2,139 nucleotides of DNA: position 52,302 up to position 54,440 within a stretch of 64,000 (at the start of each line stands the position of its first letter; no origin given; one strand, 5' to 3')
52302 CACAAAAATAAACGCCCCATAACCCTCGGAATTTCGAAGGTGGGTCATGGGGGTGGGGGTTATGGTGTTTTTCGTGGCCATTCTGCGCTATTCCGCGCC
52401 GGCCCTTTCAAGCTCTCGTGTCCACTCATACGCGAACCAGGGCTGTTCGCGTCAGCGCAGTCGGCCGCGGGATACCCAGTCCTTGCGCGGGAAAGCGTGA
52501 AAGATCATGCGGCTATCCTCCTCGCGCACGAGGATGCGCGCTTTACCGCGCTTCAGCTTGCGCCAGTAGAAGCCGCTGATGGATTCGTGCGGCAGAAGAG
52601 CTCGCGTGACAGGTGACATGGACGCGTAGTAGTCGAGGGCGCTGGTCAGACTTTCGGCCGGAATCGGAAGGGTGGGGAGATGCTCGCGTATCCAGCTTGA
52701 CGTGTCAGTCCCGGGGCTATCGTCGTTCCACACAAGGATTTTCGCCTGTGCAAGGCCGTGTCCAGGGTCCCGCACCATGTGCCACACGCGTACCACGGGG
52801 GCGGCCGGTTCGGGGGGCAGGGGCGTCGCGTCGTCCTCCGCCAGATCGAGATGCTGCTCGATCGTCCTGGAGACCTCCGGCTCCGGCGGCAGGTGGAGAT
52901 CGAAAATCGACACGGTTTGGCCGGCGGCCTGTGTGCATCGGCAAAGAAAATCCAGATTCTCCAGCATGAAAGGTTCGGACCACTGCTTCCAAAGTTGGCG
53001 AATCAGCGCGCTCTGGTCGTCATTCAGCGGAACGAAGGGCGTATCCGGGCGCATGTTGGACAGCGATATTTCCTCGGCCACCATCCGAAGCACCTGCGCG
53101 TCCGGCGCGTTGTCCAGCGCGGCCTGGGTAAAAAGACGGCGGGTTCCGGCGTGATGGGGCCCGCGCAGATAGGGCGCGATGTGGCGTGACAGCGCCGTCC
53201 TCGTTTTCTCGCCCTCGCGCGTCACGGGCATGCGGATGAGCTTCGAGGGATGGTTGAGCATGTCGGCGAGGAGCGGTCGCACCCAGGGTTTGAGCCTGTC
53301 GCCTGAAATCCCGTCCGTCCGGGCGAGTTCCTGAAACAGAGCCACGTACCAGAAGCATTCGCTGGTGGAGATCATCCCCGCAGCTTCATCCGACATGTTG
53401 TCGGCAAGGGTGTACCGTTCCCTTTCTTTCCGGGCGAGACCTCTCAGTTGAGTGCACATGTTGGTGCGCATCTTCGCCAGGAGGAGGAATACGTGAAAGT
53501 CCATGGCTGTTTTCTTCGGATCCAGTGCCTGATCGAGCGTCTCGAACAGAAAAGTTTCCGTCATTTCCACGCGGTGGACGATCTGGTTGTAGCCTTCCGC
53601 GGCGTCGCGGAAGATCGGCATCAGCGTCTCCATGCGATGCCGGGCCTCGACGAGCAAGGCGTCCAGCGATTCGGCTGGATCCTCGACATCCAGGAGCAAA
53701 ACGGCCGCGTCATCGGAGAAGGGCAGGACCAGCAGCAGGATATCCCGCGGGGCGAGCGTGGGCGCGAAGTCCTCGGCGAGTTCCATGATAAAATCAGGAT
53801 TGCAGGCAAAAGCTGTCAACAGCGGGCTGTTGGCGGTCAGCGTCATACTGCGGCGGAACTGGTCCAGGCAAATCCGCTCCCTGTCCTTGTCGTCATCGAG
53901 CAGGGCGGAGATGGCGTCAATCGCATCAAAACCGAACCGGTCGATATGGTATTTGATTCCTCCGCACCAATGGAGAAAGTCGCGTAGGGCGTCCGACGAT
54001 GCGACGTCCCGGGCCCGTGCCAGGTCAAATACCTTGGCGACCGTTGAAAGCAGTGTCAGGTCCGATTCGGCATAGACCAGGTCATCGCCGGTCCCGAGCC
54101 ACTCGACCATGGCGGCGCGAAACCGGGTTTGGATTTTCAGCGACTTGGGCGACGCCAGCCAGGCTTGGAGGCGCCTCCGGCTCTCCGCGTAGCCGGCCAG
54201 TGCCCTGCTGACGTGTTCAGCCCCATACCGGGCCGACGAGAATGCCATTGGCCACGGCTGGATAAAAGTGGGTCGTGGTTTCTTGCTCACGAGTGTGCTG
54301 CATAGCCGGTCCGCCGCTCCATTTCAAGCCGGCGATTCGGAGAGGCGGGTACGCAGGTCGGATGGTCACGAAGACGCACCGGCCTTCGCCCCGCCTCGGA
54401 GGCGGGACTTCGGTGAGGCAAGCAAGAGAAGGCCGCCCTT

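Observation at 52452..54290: Orphan 612-aa protein with no recognisable domains inside the repeat-bracketed island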

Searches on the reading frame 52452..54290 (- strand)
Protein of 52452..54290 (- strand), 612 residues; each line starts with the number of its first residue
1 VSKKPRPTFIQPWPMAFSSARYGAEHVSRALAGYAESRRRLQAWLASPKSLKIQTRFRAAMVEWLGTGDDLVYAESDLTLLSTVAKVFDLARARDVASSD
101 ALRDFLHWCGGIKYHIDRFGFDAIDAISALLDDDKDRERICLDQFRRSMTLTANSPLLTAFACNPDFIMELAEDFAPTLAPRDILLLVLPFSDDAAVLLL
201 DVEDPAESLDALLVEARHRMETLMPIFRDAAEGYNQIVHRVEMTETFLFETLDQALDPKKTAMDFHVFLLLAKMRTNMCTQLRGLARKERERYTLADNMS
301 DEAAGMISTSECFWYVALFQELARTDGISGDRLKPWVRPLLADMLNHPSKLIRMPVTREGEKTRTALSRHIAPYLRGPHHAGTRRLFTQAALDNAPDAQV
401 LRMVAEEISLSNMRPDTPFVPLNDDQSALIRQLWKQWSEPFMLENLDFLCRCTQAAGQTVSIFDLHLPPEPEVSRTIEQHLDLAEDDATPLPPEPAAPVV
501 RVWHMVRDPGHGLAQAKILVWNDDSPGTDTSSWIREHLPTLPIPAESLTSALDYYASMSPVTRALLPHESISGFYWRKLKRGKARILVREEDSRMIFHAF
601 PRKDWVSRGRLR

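Call 3: search_protein_families(library=pfam, proteins=[window:52452-54290:-], max_evalue=0.1)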
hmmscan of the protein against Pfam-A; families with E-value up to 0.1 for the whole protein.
window:52452-54290:- (612 aa): 1 family
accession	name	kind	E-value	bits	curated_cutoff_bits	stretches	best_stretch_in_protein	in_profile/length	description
PF25578.1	EF-hand_STIM1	-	0.048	14.2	32.2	0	115-136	14-35/80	Stromal interaction molecule 1-like, EF-hand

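Call 4: search_protein_families(library=ncbifam, proteins=[window:52452-54290:-], max_evalue=0.1)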
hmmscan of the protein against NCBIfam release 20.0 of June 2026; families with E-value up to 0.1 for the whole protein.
window:52452-54290:- (612 aa): 0 families

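Call 5: search_protein_families(library=padloc, proteins=[window:52452-54290:-], max_evalue=0.1)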
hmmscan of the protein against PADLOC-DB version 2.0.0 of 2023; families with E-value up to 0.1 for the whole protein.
window:52452-54290:- (612 aa): 0 families

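Call 6: find_homologous_proteins(query=window:52452-54290:-, max_evalue=0.001)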
Query window:52452-54290:- (612 aa): 1 proteins with E <= 0.001 among 8000 candidates.
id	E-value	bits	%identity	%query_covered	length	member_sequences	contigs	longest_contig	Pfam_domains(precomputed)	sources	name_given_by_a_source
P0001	0.0e+0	1398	100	100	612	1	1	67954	-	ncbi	ncbi:MAG: hypothetical protein V1929_06250 [bacterium]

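Call 7: search_solved_structures(query=window:52452-54290:-, max_evalue=1)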
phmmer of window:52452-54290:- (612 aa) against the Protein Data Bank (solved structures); distinct sequences matched with E-value up to 1: 2.
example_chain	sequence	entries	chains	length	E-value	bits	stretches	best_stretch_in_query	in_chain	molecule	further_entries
4av2_M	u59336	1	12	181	0.28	12.8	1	371-414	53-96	PILP PROTEIN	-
7k7v_A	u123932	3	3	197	0.38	12.4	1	489-576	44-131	SWI/SNF and RSC complexes subunit ssr4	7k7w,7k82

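Call 8: search_protein_families(library=phrogs, proteins=[window:52452-54290:-], max_evalue=0.1)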
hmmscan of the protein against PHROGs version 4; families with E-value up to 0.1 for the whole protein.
window:52452-54290:- (612 aa): 1 family
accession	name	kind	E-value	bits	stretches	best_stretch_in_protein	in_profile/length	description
phrog_3625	-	unknown function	0.078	14.1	0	205-234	30-59/89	-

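Call 20: predict_structure(protein=window:52452-54290:-)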
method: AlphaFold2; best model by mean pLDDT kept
length: 612 residues; sequences in the alignment: 1
mean_pLDDT: 36.9   pTM: 0.22
mean pLDDT of the five models: 36.9, 31.9, 31.7, 29.6, 29.4
residues with pLDDT >= 90: 0; 70-90: 0; 50-70: 6; < 50: 606
segments of 3 or more residues with pLDDT < 50: 1-41, 47-63, 65-433, 435-612
pLDDT, mean of each block of 10 residues (from residue 1): 30 28 31 43 49 45 45 37 44 43 43 35 37 41 36 32 37 39 38 36 41 37 36 31 35 36 35 38 37 35 35 41 36 37 37 35 41 37 39 39 41 32 42 44 42 35 33 36 30 32 31 32 37 38 34 35 31 32 38 37 34 28
secondary structure, 60 per line:
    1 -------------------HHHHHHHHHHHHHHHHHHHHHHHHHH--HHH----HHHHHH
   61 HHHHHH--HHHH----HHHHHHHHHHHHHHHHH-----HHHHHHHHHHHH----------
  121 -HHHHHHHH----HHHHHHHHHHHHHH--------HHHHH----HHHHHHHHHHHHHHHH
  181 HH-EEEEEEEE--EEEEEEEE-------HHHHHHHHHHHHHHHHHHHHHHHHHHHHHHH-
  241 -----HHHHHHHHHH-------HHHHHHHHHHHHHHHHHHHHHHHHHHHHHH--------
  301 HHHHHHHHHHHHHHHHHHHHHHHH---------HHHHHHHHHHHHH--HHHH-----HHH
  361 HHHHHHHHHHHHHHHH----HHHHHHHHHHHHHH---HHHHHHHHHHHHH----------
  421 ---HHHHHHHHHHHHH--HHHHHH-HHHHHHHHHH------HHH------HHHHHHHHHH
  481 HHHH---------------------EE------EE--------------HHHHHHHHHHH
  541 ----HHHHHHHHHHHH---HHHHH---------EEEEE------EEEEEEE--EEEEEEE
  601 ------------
elements in order: H20-45 H55-66 H69-72 H77-93 H99-110 H122-129 H134-147 H156-160 H165-182 E184-191 E194-201 H209-239 H246-255 H263-292 H301-324 H334-346 H349-352 H358-376 H381-394 H398-410 H424-436 H439-444 H446-455 H471-484 H530-540 H545-556 H560-564 E574-578 E585-591 E594-600

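Call 21: search_protein_representatives(protein=window:52452-54290:-)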
Query: 612 residues. Proteins with E-value up to 0.001 (for the whole library): 67; up to 1e-10: 34; up to 1e-30: 6. The best 67 are listed.
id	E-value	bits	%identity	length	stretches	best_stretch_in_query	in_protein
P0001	0.0e+00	1397.6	100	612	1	1-612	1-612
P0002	7.0e-137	473.9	43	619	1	4-612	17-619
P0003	4.1e-65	236.9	32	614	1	9-612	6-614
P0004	4.2e-48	180.7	28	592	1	8-608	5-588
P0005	5.1e-40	154.0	30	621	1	6-609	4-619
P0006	3.0e-31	125.1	31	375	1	298-608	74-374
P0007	1.6e-29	119.3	27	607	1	10-608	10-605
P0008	3.0e-29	118.5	29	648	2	306-607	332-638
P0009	1.1e-28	116.6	28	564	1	213-606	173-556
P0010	2.6e-28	115.3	28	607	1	233-605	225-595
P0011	5.1e-28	114.4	28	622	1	129-606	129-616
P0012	8.1e-27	110.4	32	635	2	309-606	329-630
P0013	1.1e-26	110.0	30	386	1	302-609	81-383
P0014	1.3e-26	109.7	26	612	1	169-606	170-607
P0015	1.7e-26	109.4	27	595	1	193-609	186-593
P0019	1.0e-23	100.2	36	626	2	490-612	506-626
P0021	2.9e-23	98.7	25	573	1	12-609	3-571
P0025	6.0e-17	77.8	58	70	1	546-612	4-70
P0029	2.4e-14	69.2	35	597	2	491-611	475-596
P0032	4.7e-11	58.4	43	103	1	509-606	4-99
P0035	6.0e-10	54.7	39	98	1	533-606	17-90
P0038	7.7e-09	51.0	43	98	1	534-606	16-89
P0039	1.0e-08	50.6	32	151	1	491-606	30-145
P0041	1.9e-07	46.4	43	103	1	542-609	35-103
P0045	1.7e-06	43.3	47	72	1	543-606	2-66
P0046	3.1e-06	42.5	45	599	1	543-606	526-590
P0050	2.0e-05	39.8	44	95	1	545-608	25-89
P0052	2.5e-05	39.5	36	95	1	537-605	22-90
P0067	5.6e-04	35.0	46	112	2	545-594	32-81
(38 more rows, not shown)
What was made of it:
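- Checked: 'Orphan' is wrong: there are 66 relatives at E<=1e-3 and 33 at E<=1e-10, and the closest is 43% identical over the full length (call 21).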

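Call 24: search_protein_families(library=pfam, alignment_id=A1, max_evalue=0.01)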
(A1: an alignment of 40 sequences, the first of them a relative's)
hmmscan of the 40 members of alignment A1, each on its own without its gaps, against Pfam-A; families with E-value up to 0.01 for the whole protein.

A. member 1, P0001 (612 aa): 0 families

B. families by the number of members that match (of 40 scanned): 3 families
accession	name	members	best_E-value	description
PF01242.24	PTPS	1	0.0029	6-pyruvoyl tetrahydropterin synthase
PF04931.18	DNA_pol_phi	1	0.0069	DNA polymerase phi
PF19353.4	DUF5930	1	0.0075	Family of unknown function (DUF5930)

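Call 25: search_protein_families(library=pfam, proteins=[P0025, P0032, P0035, P0038, P0039, P0041, P0045, P0050, P0052, P0067], max_evalue=0.1)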
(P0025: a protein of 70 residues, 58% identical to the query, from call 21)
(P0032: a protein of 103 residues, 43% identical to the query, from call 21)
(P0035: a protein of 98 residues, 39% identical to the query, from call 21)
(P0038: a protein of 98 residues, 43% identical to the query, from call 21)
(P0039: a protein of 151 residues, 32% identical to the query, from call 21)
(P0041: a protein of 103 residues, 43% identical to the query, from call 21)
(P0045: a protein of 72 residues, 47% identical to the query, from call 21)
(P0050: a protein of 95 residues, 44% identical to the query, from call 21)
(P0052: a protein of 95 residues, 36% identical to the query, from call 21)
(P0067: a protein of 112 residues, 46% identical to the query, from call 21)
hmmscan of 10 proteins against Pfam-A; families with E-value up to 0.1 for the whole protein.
P0025 (70 aa): 0 families

P0032 (103 aa): 0 families

P0035 (98 aa): 0 families

P0038 (98 aa): 1 family
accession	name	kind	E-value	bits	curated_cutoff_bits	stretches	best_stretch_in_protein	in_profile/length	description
PF14595.12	Thioredoxin_9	-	0.082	13.2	25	0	2-48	77-125/129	Thioredoxin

P0039 (151 aa): 0 families

P0041 (103 aa): 0 families

P0045 (72 aa): 0 families

P0050 (95 aa): 0 families

P0052 (95 aa): 1 family
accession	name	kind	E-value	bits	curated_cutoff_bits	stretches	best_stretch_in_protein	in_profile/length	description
PF22501.1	DUF6991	-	0.042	14.4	26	1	24-74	5-49/66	Domain of unknown function (DUF6991)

P0067 (112 aa): 1 family
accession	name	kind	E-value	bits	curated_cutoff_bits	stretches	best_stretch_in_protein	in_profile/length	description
PF12727.12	PBP_like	-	0.084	12.4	27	1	61-101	84-124/193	PBP superfamily domain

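Call 26: search_solved_structures(query=A1, max_evalue=1, show_alignments=2)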
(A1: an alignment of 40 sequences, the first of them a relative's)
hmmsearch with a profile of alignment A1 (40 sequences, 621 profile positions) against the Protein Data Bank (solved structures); distinct sequences matched with E-value up to 1: 8.
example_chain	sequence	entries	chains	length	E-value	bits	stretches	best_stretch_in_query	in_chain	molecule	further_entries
8cws_A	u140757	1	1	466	2.2e-07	33.4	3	74-214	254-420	F4132-2 Chain A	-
8cwy_A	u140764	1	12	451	8.3e-07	31.5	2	74-214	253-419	T32-15-1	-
7mwr_B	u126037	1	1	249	0.0083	18.3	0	78-148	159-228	LHD101B4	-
5cwb_A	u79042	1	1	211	0.013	17.6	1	81-251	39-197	Designed helical repeat protein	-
5cwc_A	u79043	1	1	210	0.082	15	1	79-164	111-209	Designed helical repeat protein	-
4s1p_A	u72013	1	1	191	0.24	13.4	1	264-341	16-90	Uncharacterized protein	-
6y07_A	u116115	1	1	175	0.3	13.1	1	126-243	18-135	sohair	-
8ek4_A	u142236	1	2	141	0.31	13.1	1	112-249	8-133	Ice-binding protein TIP-99a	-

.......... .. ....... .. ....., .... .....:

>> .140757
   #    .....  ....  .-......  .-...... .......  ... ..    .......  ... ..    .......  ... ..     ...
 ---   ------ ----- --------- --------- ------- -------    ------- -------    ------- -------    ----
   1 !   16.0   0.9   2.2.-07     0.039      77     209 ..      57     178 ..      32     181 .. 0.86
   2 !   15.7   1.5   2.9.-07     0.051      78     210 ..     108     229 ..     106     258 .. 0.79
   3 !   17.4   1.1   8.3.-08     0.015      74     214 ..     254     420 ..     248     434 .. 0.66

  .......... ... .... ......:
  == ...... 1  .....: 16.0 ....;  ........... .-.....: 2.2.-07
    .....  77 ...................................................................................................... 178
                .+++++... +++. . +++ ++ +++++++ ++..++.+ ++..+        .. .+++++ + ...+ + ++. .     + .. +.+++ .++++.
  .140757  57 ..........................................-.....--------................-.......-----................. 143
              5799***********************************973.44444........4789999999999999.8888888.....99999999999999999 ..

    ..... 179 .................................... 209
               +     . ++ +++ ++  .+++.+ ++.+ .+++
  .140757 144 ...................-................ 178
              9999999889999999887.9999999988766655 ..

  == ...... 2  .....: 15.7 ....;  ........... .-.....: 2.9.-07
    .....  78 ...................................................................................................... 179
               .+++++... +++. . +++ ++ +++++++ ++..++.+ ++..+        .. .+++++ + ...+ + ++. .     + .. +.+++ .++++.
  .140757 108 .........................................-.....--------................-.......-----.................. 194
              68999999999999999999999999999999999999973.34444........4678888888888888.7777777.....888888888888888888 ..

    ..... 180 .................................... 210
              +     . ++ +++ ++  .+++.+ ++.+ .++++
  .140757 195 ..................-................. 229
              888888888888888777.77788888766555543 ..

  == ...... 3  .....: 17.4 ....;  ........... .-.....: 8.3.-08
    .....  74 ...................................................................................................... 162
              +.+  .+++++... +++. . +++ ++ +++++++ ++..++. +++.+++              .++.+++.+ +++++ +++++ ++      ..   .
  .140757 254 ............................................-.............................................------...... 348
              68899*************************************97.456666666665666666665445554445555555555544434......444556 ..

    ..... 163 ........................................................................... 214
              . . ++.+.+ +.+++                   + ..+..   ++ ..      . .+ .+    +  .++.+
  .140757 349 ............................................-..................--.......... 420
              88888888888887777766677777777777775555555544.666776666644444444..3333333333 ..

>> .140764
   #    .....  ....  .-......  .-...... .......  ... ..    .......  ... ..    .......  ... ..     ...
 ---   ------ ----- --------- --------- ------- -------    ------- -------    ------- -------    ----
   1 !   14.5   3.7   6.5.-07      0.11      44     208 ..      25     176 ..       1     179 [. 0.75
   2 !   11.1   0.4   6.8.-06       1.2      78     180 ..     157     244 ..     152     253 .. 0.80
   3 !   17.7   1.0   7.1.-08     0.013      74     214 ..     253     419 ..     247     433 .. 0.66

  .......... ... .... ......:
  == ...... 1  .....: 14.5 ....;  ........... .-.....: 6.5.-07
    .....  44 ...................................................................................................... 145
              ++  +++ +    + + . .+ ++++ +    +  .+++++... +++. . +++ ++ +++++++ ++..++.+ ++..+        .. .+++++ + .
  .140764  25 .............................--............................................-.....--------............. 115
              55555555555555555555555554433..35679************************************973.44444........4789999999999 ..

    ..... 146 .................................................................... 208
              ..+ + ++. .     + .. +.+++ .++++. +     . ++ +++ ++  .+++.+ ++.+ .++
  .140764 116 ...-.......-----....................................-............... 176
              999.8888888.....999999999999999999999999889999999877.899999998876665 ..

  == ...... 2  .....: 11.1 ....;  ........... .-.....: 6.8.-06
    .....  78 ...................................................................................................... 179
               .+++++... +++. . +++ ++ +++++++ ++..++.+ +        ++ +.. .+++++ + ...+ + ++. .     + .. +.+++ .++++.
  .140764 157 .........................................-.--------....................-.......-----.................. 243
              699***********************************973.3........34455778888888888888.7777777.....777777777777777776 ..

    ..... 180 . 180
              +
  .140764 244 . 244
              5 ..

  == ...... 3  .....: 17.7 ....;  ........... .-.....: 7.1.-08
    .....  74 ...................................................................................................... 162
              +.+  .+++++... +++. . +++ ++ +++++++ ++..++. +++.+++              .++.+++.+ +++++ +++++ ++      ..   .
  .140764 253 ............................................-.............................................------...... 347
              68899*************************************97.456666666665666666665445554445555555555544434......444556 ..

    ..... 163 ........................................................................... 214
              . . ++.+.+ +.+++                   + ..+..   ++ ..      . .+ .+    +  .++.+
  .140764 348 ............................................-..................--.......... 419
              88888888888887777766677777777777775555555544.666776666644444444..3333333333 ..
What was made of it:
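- Tried and rejected: The full-length PDB profile search hit only designed helical repeat proteins, which I dismissed as compositional (call 26).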

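Call 27: find_homologous_proteins(query=A1, max_evalue=0.001)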
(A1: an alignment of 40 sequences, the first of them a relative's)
Query A1 (40 sequences) (612 aa, profile of the alignment): 1 proteins with E <= 0.001 among 8000 candidates.
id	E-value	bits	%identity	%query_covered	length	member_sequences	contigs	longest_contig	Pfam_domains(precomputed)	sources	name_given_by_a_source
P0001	1.0e-160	555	100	100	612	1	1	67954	-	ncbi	ncbi:MAG: hypothetical protein V1929_06250 [bacterium]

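Call 29: find_encoding_contigs(protein=P0002, flank=6000, max_places=4)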
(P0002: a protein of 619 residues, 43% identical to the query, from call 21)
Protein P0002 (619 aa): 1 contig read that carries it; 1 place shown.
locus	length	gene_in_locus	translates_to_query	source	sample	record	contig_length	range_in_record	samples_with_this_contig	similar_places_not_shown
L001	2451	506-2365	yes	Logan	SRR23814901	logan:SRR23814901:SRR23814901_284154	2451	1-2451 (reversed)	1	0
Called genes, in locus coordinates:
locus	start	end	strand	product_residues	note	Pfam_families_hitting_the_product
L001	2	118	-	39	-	?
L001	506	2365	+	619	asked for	-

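Call 30: find_encoding_contigs(protein=P0003, flank=6000, max_places=4)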
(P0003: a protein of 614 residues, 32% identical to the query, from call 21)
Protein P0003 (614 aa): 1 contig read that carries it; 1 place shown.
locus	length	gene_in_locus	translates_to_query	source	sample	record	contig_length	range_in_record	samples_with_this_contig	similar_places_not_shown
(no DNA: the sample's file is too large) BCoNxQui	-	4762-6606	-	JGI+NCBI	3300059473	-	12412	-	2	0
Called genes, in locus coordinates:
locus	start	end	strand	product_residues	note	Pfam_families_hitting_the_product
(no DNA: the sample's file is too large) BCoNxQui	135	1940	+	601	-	PF02518:HATPase_c, PF13589:HATPase_c_3 (weak), PF09239:Topo-VIb_trans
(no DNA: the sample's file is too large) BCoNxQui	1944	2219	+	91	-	PF20582:UPF0758_N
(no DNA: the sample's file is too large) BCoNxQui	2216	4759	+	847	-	PF01555:N6_N4_Mtase, PF01170:UPF0020 (faint), PF02086:MethyltransfD12 (faint), PF03602:Cons_hypoth95 (faint), PF27126:NmeDI_C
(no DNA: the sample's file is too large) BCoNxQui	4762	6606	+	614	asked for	-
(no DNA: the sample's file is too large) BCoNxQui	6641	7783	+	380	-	PF04406:TP6A_N, PF20768:Topo_VI_alpha, PF21180:TOP6A-Spo11_Toprim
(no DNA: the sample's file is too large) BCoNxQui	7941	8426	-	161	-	-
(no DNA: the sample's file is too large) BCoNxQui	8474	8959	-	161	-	PF00583:Acetyltransf_1, PF13673:Acetyltransf_10 (weak), PF13508:Acetyltransf_7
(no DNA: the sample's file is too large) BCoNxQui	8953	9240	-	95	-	-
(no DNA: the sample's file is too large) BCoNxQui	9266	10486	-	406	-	PF00155:Aminotran_1_2 (weak), PF01041:DegT_DnrJ_EryC1, PF01212:Beta_elim_lyase (weak)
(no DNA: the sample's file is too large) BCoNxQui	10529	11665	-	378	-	PF13354:Beta-lactamase2, PF00768:Peptidase_S11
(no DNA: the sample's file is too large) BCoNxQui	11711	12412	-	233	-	?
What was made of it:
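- A relative sits in the same top6B - X - top6A order without those neighbours (call 30), so X may pre-date the + strand genes. All are on one strand with gaps of 35 nt or less, like an operon (call 30).
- Tried and rejected: DNA of the P0003 contig was not retrievable (call 30), so topo VI divergence there could not be compared with X divergence.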

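Call 34: find_encoding_contigs(protein=P0004, flank=8000, max_places=3)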
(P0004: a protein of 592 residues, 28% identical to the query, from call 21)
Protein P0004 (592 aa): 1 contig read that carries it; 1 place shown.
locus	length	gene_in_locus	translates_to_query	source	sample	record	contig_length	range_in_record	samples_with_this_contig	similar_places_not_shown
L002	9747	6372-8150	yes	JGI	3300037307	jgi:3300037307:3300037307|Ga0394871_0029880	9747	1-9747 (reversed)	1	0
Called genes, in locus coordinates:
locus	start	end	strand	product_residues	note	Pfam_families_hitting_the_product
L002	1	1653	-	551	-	?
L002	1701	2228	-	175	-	-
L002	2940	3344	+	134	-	PF01850:PIN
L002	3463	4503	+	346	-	PF00248:Aldo_ket_red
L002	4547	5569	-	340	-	PF08240:ADH_N, PF00107:ADH_zinc_N, PF13602:ADH_zinc_N_2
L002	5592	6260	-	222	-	PF06439:3keto-disac_hyd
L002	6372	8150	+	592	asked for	-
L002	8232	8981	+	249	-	PF18936:DUF5684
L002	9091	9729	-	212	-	-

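Call 35: find_encoding_contigs(protein=P0005, flank=8000, max_places=3)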
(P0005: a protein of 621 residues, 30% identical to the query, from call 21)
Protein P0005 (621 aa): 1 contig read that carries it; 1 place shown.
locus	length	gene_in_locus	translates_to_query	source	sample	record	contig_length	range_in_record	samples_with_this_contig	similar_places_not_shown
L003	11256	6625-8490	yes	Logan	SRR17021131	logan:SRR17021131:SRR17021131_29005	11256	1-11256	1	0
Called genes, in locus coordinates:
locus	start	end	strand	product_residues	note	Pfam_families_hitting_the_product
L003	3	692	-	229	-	?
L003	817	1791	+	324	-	PF13204:Apiosidase, PF12904:Collagen_bind_2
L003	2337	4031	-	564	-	PF04055:Radical_SAM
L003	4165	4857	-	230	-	-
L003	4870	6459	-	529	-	PF00389:2-Hacid_dh, PF02826:2-Hacid_dh_C, PF03446:NAD_binding_2 (weak), PF01842:ACT (weak)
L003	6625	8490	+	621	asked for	-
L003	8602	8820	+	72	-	-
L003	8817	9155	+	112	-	PF02452:PemK_toxin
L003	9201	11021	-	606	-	-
